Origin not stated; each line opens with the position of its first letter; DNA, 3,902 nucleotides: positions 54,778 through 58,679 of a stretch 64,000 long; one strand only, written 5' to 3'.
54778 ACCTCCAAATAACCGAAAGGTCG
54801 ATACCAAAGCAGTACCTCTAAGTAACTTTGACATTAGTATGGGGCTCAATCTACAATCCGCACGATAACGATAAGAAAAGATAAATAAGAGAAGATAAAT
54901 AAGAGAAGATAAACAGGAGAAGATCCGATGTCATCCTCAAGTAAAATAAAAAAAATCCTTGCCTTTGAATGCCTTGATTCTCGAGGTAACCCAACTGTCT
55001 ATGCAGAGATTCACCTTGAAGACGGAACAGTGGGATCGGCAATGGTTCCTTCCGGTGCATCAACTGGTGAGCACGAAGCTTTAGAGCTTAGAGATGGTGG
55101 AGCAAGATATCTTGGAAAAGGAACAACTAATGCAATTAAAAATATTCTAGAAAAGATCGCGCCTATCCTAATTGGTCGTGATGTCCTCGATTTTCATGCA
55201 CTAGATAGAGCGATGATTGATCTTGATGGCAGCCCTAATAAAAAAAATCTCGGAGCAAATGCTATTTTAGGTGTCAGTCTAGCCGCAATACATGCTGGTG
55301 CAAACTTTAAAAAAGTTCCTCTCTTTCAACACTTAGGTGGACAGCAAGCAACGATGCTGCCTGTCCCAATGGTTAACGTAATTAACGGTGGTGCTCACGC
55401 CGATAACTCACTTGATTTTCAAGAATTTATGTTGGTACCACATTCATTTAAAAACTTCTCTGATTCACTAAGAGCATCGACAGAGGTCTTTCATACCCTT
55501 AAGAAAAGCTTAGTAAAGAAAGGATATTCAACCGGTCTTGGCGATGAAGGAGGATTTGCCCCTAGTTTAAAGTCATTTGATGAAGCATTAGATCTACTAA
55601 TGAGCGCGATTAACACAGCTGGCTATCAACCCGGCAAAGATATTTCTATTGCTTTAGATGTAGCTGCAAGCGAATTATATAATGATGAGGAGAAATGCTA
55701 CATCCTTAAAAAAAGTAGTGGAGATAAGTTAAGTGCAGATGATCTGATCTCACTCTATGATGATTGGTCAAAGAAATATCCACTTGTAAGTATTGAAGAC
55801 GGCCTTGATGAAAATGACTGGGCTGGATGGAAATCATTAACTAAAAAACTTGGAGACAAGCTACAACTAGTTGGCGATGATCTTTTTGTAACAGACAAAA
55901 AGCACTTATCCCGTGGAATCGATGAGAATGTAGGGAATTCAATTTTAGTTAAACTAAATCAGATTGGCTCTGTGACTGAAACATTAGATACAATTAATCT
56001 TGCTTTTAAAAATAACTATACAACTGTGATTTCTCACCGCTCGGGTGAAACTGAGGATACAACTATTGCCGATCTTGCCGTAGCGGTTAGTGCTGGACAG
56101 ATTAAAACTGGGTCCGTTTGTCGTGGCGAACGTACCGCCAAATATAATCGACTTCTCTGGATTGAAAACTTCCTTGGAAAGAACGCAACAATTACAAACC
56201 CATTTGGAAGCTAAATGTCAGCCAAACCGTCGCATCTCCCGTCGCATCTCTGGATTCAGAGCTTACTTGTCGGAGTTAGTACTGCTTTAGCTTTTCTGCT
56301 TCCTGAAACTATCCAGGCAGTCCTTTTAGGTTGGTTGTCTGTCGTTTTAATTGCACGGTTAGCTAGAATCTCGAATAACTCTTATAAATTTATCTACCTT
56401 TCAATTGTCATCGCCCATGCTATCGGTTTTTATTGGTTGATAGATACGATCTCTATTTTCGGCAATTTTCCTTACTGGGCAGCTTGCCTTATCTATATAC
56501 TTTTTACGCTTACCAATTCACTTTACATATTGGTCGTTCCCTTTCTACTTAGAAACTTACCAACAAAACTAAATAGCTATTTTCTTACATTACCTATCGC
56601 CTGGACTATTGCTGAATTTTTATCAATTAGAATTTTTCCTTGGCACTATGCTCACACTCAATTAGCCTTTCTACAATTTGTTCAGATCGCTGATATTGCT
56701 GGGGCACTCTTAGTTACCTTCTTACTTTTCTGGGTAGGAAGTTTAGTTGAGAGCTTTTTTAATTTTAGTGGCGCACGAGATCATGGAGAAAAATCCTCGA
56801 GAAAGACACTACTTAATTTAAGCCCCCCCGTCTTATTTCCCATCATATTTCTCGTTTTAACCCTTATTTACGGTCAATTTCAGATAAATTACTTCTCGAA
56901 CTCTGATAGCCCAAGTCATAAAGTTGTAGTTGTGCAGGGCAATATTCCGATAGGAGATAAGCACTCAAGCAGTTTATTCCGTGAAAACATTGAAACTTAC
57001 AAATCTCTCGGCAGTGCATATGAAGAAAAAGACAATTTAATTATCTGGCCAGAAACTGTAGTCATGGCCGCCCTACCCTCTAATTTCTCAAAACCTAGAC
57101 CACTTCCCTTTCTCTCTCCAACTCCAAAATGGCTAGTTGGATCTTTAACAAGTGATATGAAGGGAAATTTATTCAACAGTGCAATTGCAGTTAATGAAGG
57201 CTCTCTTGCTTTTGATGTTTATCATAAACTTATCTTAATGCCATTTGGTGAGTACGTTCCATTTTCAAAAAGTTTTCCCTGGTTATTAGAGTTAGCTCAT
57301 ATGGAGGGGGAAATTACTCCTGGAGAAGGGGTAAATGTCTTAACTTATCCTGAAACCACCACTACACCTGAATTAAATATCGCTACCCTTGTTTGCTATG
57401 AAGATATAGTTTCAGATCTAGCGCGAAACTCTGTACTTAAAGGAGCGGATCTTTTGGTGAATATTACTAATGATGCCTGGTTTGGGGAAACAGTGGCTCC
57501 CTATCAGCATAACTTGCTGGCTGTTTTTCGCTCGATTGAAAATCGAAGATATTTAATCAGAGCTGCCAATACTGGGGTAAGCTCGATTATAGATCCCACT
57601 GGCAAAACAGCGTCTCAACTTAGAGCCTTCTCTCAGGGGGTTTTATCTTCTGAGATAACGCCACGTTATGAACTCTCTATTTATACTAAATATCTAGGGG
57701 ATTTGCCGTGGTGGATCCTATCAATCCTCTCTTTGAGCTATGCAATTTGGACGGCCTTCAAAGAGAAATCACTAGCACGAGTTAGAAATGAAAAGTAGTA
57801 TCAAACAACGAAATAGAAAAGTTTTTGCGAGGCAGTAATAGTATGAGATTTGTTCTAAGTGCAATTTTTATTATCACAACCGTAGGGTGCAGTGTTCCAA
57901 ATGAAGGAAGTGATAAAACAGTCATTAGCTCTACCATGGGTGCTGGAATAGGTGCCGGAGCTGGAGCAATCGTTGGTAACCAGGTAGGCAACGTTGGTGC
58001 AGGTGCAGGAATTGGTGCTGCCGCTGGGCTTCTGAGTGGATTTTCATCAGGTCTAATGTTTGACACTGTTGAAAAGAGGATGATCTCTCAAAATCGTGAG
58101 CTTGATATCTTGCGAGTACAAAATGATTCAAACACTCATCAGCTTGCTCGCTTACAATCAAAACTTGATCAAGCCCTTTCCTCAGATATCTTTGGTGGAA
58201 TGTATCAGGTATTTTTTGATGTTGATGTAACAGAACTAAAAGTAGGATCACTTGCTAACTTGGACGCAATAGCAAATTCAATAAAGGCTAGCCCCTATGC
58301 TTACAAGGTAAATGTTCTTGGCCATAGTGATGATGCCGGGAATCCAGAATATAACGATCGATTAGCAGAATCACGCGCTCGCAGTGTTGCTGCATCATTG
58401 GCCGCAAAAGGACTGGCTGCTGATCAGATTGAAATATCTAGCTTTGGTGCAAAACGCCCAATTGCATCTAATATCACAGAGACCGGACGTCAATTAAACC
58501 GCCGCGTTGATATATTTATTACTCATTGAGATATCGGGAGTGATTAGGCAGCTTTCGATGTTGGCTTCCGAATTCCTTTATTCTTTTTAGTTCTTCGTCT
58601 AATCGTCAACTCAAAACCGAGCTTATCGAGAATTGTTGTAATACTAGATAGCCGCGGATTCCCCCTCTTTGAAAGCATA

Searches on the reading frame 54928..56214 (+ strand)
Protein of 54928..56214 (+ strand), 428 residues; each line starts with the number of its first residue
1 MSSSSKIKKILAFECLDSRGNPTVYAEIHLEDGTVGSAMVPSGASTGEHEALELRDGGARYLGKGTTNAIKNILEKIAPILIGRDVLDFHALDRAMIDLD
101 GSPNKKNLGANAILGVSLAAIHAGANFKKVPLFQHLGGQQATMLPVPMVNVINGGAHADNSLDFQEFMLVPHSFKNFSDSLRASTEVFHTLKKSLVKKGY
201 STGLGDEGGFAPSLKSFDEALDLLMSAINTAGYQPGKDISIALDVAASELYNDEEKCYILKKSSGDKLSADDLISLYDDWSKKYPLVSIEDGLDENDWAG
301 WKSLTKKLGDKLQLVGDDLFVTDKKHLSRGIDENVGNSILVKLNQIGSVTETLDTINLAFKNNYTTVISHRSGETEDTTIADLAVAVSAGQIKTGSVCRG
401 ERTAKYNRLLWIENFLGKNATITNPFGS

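Call 111: search_protein_families(library=pfam, proteins=[window:54928-56214:+], max_evalue=0.00001)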
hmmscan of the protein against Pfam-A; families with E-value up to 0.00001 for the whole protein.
window:54928-56214:+ (428 aa): 2 families
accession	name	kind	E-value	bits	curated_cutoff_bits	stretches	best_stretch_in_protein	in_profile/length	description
PF00113.28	Enolase_C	-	4.9e-118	394.2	21.5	1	142-421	2-286/296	Enolase, C-terminal TIM barrel domain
PF03952.21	Enolase_N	-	1.5e-50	171.2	35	1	7-136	1-131/131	Enolase, N-terminal domain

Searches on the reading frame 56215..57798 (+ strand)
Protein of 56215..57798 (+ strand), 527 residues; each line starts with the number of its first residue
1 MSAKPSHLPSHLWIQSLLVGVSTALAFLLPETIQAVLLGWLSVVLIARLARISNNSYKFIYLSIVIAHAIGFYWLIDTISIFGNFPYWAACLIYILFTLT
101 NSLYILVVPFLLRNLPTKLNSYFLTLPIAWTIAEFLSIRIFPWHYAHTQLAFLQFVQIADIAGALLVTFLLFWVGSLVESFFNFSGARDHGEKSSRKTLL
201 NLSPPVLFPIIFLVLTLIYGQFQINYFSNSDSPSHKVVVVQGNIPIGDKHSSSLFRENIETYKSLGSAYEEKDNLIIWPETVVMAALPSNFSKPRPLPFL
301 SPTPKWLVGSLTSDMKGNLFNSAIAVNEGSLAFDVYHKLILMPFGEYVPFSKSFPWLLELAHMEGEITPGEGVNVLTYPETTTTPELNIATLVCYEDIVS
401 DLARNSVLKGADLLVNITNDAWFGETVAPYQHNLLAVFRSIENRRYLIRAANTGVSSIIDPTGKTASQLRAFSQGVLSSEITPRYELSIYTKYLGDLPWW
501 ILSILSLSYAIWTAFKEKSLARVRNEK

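Call 111: search_protein_families(library=pfam, proteins=[window:56215-57798:+], max_evalue=0.00001)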
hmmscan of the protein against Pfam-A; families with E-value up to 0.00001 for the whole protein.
window:56215-57798:+ (527 aa): 2 families
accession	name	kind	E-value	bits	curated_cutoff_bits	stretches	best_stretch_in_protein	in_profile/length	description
PF00795.27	CN_hydrolase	-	2.6e-24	86.4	23.2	1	307-482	78-247/256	Carbon-nitrogen hydrolase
PF20154.4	LNT_N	-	1.1e-13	52.1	27.1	1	24-176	3-158/159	Apolipoprotein N-acyltransferase N-terminal domain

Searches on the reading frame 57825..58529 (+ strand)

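Call 111: search_protein_families(library=pfam, proteins=[window:57825-58529:+], max_evalue=0.00001)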
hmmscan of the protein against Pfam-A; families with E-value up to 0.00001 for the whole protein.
window:57825-58529:+ (234 aa): 3 families
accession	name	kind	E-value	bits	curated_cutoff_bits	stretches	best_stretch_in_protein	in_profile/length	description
PF00691.25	OmpA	-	1.8e-17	63.9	27.2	1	130-226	1-98/98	OmpA family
PF13436.11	Gly-zipper_OmpA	-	4.1e-07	30.1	27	1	34-74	2-42/44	Glycine-zipper domain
PF13441.11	Gly-zipper_YMGG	-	4.4e-06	26.8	28.9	1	39-73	6-40/45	YMGG-like Gly-zipper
